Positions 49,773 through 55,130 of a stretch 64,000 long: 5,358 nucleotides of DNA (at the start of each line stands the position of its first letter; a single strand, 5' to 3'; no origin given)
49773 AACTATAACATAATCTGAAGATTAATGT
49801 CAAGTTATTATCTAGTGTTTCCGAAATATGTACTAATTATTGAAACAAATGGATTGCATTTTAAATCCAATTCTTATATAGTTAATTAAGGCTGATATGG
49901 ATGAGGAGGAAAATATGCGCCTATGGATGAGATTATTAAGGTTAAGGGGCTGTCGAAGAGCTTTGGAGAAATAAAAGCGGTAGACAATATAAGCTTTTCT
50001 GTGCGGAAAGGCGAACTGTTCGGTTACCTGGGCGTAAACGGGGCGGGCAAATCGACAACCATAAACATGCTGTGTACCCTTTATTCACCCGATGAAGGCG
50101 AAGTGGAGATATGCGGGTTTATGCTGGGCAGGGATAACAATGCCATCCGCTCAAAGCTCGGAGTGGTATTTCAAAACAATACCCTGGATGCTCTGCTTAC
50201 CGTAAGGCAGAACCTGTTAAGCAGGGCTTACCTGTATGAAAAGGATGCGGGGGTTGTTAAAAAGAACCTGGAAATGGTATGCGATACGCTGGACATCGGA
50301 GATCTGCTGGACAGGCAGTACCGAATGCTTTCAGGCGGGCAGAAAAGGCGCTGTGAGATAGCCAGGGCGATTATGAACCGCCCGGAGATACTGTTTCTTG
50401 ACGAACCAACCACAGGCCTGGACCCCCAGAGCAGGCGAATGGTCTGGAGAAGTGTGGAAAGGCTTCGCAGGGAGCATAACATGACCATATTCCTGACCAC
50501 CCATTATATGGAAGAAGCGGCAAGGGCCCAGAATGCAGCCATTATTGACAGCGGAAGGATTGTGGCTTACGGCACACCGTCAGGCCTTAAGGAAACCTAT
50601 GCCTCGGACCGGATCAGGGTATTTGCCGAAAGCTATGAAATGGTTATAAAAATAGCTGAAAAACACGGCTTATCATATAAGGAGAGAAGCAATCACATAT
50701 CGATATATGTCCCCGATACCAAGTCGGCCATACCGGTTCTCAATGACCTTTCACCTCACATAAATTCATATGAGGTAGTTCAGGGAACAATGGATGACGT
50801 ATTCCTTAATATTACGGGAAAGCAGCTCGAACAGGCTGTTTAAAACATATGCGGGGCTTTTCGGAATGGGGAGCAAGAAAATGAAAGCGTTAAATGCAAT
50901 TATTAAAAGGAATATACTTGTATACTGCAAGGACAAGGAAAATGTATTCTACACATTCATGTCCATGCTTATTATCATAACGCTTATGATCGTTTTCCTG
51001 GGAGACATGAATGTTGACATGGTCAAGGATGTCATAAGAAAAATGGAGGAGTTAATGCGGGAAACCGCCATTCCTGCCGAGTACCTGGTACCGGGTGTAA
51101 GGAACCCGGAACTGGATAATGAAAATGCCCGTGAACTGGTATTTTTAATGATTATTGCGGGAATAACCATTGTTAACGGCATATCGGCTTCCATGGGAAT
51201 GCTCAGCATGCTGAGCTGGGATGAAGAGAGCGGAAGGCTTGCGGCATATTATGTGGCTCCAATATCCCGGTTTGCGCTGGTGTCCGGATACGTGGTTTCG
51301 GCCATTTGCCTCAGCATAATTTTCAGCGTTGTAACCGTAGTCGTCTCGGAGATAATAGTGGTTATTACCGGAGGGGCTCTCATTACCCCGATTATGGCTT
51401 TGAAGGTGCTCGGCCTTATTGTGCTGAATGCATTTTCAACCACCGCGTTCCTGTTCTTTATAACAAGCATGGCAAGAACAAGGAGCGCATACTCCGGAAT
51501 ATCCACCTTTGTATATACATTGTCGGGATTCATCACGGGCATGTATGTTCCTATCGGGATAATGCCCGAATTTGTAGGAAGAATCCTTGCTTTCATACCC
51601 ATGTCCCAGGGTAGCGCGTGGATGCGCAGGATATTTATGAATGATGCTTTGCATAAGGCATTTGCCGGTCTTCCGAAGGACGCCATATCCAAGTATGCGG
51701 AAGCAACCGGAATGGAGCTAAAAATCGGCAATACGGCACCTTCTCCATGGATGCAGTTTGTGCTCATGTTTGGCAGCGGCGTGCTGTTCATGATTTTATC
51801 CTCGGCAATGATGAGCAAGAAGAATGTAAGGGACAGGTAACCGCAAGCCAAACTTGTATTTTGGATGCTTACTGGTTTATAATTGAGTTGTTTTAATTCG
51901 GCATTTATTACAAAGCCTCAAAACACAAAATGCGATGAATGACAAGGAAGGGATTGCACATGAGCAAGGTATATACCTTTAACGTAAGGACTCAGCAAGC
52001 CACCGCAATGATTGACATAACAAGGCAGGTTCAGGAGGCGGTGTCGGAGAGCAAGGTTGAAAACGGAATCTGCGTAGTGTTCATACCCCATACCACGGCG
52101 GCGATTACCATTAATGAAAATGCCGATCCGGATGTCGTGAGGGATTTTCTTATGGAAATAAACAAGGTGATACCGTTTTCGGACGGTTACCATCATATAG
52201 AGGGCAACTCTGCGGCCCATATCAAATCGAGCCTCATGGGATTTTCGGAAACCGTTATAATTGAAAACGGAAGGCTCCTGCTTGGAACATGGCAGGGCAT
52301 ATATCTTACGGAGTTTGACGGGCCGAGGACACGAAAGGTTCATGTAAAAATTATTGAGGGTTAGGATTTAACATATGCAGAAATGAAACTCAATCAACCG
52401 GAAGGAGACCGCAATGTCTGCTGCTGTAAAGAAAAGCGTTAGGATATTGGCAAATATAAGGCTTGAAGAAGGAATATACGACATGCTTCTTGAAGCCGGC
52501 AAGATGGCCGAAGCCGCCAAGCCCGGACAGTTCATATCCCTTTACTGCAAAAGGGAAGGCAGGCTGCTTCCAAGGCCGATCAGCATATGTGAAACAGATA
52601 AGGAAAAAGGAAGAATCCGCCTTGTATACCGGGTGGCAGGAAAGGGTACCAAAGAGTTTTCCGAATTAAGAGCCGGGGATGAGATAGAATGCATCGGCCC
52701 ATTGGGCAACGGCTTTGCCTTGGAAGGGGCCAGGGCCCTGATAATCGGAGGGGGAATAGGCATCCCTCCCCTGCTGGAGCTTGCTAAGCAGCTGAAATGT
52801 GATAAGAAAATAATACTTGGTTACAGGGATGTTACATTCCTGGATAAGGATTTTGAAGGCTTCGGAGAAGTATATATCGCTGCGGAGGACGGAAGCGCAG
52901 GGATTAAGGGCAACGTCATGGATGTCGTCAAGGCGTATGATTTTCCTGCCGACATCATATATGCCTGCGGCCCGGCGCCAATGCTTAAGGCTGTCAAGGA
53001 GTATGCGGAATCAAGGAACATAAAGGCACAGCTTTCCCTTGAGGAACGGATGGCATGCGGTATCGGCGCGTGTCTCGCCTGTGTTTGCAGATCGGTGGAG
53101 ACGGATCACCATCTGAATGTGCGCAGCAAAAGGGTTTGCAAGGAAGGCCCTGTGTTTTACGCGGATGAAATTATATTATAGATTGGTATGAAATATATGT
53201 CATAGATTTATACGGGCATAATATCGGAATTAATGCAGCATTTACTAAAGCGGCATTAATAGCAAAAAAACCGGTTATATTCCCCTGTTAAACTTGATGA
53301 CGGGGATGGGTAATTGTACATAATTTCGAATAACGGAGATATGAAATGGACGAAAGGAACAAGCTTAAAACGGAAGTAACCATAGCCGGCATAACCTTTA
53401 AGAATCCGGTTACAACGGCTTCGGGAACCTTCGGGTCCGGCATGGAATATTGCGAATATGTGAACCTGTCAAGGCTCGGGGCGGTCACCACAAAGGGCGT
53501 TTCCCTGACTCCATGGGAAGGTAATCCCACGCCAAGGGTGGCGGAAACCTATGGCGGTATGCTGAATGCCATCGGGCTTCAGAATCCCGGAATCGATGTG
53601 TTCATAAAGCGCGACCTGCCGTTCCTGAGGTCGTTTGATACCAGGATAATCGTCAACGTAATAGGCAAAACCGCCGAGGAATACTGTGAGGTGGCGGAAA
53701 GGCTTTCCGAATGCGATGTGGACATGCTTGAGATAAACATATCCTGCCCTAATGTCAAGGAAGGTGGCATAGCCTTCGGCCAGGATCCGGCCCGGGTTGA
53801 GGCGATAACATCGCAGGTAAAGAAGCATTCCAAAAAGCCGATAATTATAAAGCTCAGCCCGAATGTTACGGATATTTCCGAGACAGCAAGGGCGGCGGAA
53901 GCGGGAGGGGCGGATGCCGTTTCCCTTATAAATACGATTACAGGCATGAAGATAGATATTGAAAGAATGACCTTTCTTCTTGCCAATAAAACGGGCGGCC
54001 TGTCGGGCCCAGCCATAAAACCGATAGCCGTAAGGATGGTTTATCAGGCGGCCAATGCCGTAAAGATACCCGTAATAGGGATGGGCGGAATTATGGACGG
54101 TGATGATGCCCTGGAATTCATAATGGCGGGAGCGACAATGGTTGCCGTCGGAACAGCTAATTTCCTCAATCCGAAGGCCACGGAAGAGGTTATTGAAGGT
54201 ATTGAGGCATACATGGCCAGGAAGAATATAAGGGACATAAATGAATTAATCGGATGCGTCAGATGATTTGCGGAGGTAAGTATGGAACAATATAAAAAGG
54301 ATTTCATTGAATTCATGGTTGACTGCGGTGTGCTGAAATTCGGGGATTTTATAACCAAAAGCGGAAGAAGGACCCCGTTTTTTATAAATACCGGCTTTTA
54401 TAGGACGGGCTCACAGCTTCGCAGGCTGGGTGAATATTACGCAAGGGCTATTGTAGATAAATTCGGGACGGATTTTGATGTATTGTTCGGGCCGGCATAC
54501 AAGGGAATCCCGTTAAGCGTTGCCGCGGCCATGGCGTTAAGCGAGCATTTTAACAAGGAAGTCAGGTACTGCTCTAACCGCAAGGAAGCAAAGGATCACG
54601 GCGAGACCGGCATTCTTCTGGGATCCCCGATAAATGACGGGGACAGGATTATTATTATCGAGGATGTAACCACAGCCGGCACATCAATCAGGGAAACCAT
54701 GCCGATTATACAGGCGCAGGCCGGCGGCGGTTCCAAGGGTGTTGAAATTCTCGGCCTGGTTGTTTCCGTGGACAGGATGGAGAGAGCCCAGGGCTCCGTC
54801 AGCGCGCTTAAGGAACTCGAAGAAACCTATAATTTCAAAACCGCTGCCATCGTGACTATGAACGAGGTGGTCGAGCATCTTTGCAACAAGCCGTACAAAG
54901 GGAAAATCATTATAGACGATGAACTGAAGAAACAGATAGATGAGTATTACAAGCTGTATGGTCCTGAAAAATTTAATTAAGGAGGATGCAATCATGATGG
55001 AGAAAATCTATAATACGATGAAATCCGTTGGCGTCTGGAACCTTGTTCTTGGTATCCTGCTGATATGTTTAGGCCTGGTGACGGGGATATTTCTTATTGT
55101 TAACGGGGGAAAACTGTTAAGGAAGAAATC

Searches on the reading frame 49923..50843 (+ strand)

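Call 61: search_protein_families(library=pfam, proteins=[window:49923-50843:+], max_evalue=0.0001)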
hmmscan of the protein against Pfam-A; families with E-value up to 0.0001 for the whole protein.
window:49923-50843:+ (306 aa): 3 families
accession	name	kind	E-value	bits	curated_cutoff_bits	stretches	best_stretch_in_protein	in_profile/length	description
PF00005.33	ABC_tran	-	1.6e-33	116.6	25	1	21-164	2-137/137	ABC transporter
PF13304.12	AAA_21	-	5.8e-06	27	27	0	127-194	229-298/304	AAA domain, putative AbiEii toxin, Type IV TA system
PF13732.12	DrrA1-3_C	-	1.3e-05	26.2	27.4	1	217-297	1-80/81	ATP-binding protein DrrA1-3-like, C-terminal domain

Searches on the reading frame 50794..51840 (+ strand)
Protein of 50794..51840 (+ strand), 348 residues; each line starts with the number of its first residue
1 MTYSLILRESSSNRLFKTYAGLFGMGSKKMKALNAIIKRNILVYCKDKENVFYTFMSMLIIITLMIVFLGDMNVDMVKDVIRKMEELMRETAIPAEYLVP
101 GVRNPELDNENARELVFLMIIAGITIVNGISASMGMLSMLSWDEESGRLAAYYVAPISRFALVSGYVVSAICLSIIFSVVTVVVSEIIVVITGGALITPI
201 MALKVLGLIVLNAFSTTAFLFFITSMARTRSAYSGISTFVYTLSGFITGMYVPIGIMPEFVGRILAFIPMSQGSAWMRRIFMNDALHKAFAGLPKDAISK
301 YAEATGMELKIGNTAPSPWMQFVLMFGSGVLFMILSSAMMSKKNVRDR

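Call 61: search_protein_families(library=pfam, proteins=[window:50794-51840:+], max_evalue=0.0001)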
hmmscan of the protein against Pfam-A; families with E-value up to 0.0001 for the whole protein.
window:50794-51840:+ (348 aa): 2 families
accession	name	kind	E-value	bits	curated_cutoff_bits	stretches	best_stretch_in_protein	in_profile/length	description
PF01061.29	ABC2_membrane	-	1.8e-12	47.7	26.9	1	33-280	3-209/211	ABC-2 type transporter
PF12698.13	ABC2_membrane_3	-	2.3e-10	40.6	31.6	1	110-336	158-345/347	ABC-2 family transporter protein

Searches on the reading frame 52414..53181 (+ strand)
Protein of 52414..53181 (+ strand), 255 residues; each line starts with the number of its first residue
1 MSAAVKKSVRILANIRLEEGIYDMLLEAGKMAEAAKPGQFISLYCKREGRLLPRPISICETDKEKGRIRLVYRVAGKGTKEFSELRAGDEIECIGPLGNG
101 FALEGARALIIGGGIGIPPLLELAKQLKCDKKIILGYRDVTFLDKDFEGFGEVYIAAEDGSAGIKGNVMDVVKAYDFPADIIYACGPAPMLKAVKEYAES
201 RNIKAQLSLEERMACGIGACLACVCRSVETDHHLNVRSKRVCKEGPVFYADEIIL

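Call 61: search_protein_families(library=pfam, proteins=[window:52414-53181:+], max_evalue=0.0001)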
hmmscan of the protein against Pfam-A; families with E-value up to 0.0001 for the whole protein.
window:52414-53181:+ (255 aa): 2 families
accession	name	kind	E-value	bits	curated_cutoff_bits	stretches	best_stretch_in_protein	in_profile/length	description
PF10418.14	DHODB_Fe-S_bind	-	2.4e-16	59.6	23.9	1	210-253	1-40/41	Iron-sulfur cluster binding domain of dihydroorotate dehydrogenase B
PF00970.30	FAD_binding_6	-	3.6e-07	30.9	21.1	1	26-99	21-96/99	Oxidoreductase FAD-binding domain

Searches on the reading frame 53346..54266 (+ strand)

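Call 61: search_protein_families(library=pfam, proteins=[window:53346-54266:+], max_evalue=0.0001)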
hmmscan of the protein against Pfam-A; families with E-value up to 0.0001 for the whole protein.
window:53346-54266:+ (306 aa): 3 families
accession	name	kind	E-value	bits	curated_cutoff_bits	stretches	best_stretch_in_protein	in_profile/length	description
PF01180.27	DHO_dh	-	1.6e-87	293.8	27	1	10-290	3-291/291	Dihydroorotate dehydrogenase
PF01207.24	Dus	-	7.4e-09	35.6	20.4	1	99-290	54-234/311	Dihydrouridine synthase (Dus)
PF03060.21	NMO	-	4.8e-06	26.6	28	1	213-273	164-226/331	Nitronate monooxygenase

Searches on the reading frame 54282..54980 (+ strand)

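Call 61: search_protein_families(library=pfam, proteins=[window:54282-54980:+], max_evalue=0.0001)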
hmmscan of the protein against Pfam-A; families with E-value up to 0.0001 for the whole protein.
window:54282-54980:+ (232 aa): 1 family
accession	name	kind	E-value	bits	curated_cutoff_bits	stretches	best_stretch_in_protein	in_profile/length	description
PF00156.33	Pribosyltran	-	3.6e-09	36.6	26.3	1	53-170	18-131/158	Phosphoribosyl transferase domain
